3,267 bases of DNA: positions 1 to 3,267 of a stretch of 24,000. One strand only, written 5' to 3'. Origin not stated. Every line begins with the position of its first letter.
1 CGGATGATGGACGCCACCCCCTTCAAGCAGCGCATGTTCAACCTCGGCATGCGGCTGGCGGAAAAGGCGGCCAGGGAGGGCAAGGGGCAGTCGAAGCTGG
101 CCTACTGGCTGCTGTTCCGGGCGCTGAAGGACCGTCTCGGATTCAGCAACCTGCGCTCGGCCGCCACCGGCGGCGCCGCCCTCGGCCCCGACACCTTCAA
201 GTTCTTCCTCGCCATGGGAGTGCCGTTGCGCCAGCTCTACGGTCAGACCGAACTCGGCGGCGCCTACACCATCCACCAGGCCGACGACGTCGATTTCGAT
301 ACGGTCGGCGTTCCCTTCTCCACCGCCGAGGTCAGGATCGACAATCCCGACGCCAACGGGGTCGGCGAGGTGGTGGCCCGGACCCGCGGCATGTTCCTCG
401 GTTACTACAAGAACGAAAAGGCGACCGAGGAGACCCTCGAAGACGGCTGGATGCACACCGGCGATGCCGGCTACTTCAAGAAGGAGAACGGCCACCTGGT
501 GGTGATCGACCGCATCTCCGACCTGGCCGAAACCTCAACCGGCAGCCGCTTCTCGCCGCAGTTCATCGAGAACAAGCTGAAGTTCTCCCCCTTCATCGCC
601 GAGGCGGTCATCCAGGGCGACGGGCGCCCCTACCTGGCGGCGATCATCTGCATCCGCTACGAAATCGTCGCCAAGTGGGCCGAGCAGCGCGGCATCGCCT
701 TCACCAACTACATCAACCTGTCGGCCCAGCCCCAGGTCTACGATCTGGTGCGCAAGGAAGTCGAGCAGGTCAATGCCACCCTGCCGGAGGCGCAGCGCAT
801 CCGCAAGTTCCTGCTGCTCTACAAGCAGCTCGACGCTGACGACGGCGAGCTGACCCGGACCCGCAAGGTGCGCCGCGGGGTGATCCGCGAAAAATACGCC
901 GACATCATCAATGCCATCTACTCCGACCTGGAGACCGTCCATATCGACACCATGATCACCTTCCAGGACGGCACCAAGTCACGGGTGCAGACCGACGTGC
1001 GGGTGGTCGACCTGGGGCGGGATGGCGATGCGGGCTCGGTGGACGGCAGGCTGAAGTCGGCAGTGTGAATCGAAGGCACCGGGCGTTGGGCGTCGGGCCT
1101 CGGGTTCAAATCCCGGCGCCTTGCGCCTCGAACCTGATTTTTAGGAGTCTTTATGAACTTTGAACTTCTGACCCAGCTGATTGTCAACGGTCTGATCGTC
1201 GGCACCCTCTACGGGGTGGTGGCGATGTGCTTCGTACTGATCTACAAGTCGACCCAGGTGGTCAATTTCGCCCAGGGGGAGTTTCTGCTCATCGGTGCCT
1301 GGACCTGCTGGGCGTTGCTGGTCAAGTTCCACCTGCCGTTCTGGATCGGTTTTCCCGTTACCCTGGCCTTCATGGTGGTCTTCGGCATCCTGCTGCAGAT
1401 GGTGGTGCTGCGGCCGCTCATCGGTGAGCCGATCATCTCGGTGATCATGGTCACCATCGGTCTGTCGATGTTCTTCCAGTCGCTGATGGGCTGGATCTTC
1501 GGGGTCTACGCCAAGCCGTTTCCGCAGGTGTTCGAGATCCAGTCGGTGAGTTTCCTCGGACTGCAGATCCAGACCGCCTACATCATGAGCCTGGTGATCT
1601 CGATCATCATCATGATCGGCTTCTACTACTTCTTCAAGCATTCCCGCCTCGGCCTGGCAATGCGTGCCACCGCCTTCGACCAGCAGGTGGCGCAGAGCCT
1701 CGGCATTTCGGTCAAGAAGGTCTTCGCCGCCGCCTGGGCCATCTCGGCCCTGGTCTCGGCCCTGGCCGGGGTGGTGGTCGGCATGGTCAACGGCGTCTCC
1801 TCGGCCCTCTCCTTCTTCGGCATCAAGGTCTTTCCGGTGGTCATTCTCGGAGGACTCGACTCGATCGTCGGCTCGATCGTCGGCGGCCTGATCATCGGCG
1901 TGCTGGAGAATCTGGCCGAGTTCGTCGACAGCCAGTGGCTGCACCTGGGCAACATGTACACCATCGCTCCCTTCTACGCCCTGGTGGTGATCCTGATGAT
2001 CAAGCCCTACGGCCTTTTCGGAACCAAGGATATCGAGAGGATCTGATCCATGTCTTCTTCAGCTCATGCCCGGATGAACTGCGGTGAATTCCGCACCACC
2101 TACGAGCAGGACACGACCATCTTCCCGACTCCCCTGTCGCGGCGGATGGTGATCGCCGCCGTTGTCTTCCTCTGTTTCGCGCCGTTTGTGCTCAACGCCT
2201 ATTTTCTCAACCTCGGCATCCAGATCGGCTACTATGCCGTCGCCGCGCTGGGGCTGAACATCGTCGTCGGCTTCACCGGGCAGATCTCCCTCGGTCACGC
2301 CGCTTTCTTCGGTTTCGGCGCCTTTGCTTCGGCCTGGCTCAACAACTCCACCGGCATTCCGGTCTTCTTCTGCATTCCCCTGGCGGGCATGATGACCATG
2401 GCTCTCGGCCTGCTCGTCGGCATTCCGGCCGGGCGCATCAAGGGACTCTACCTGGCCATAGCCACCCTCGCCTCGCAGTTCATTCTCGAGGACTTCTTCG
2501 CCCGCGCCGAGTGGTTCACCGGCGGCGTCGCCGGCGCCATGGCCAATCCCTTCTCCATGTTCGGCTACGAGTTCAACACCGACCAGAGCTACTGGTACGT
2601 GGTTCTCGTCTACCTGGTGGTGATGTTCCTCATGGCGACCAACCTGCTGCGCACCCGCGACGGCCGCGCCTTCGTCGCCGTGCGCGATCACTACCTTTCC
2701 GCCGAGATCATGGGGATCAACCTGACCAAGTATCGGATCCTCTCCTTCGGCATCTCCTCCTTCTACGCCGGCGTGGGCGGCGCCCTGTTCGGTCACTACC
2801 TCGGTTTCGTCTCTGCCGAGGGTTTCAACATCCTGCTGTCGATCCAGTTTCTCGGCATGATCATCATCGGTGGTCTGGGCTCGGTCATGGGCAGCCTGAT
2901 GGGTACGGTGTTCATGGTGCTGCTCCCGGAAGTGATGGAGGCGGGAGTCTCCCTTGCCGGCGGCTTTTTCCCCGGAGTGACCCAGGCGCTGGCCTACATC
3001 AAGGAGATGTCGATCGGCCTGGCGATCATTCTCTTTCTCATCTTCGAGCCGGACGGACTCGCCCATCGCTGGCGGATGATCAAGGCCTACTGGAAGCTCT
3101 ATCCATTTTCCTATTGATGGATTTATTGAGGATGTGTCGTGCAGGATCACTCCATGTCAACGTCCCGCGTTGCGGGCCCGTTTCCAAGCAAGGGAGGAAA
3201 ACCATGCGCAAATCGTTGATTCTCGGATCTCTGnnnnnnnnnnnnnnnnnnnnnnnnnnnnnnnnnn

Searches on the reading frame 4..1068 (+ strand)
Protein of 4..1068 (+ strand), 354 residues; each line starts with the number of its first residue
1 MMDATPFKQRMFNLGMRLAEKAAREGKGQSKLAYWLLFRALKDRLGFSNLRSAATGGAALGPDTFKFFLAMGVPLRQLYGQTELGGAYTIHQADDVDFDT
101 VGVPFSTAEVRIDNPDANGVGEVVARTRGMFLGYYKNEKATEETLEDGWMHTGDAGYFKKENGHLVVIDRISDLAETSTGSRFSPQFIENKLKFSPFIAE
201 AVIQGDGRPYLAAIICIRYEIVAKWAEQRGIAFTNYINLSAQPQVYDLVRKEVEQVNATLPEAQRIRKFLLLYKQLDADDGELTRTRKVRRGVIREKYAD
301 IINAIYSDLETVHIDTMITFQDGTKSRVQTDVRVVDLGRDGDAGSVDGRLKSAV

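Call 10: search_protein_families(library=pfam, proteins=[window:4-1068:+], max_evalue=0.0001)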
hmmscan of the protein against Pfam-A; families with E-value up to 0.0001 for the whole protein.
window:4-1068:+ (354 aa): 2 families
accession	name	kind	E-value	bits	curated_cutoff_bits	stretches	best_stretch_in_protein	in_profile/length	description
PF00501.34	AMP-binding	-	2.4e-14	53.4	29.9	1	31-135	283-384/384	AMP-binding enzyme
PF23562.2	AMP-binding_C_3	-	3.7e-13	50.4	20.8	1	177-309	6-123/124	AMP-binding enzyme C-terminal domain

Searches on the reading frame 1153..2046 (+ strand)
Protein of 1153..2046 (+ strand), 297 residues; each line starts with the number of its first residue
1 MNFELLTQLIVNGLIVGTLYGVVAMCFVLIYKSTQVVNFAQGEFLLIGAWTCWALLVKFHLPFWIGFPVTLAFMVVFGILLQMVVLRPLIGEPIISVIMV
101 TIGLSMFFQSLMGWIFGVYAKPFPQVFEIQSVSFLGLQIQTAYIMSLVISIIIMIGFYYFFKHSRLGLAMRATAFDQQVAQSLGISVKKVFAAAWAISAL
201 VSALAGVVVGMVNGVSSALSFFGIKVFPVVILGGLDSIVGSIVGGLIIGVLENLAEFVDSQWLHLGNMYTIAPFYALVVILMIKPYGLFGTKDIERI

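Call 10: search_protein_families(library=pfam, proteins=[window:1153-2046:+], max_evalue=0.0001)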
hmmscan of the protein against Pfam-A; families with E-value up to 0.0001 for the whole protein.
window:1153-2046:+ (297 aa): 2 families
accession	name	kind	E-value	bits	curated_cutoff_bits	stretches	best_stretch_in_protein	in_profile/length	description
PF02653.21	BPD_transp_2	-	4.7e-36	124.7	26.8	1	10-267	2-253/269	Branched-chain amino acid transport system / permease component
PF01032.23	FecCD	-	1.9e-05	24.3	26.5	1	61-212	96-241/311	FecCD transport family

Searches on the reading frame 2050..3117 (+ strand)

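Call 10: search_protein_families(library=pfam, proteins=[window:2050-3117:+], max_evalue=0.0001)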
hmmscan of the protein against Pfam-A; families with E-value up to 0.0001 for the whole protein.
window:2050-3117:+ (355 aa): 1 family
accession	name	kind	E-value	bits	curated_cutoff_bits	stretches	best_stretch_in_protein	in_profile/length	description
PF02653.21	BPD_transp_2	-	6.3e-38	130.9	26.8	1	53-302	3-252/269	Branched-chain amino acid transport system / permease component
